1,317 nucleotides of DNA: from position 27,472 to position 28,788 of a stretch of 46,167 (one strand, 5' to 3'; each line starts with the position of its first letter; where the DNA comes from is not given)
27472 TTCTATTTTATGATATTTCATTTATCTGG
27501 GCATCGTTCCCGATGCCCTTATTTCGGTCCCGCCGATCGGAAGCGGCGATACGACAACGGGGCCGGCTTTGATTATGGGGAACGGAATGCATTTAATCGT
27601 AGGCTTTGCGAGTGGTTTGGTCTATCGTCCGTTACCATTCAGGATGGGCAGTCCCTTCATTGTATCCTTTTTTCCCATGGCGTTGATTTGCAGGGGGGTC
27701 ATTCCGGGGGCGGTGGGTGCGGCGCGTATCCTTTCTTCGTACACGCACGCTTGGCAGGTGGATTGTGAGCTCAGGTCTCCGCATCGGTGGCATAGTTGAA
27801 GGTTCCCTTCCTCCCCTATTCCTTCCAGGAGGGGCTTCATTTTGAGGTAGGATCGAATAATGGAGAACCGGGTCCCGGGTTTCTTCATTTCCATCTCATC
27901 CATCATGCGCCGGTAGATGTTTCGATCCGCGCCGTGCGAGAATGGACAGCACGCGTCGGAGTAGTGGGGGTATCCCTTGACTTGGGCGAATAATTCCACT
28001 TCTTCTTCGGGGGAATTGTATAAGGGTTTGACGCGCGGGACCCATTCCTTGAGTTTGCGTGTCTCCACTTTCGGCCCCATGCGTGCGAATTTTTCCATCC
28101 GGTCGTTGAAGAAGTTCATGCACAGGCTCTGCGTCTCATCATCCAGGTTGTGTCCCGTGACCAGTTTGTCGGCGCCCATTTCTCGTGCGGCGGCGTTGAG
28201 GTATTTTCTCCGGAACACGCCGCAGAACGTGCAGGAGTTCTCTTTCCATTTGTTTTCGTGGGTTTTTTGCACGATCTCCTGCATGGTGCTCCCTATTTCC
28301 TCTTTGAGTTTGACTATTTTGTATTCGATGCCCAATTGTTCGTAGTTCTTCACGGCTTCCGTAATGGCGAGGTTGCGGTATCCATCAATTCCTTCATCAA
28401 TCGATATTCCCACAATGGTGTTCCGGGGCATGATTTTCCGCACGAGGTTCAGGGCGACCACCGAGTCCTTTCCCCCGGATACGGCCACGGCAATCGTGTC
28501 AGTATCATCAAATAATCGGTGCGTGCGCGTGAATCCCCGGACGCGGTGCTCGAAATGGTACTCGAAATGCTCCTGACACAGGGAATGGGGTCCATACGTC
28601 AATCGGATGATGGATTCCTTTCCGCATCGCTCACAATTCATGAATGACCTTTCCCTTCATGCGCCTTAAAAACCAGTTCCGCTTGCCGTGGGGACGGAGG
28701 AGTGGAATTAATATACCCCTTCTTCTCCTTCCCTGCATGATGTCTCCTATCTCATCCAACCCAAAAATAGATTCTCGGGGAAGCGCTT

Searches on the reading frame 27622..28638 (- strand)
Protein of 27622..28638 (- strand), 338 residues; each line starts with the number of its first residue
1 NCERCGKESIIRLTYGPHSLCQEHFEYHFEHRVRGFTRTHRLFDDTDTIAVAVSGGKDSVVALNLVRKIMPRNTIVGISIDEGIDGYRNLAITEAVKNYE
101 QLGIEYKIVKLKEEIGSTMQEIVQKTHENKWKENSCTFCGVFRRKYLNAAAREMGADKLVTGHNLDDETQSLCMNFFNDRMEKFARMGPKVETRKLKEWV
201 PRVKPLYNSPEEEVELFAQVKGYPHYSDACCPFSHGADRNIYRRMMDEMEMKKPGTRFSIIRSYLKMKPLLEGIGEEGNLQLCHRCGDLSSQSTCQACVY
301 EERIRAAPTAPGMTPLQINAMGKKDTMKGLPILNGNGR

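Call 32: search_protein_families(library=pfam, proteins=[window:27622-28638:-], max_evalue=0.001)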
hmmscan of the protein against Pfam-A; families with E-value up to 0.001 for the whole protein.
window:27622-28638:- (338 aa): 5 families
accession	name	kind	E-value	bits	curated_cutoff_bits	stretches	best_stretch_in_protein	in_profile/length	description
PF01171.26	ATP_bind_3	-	2.6e-11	44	27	1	49-230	2-168/182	PP-loop family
PF01507.26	PAPS_reduct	-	3.8e-08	34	22.5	1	49-221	2-152/175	Phosphoadenosine phosphosulfate reductase domain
PF03054.22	tRNA_Me_trans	-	1.3e-05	25.3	20.6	1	48-165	2-128/202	tRNA methyl transferase HUP domain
PF16503.10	zn-ribbon_14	-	4.6e-05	23.2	34.9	1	281-299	1-19/32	Zinc-ribbon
PF02540.23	NAD_synthase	-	7.7e-05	22.4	21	1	49-136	21-105/242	NAD synthase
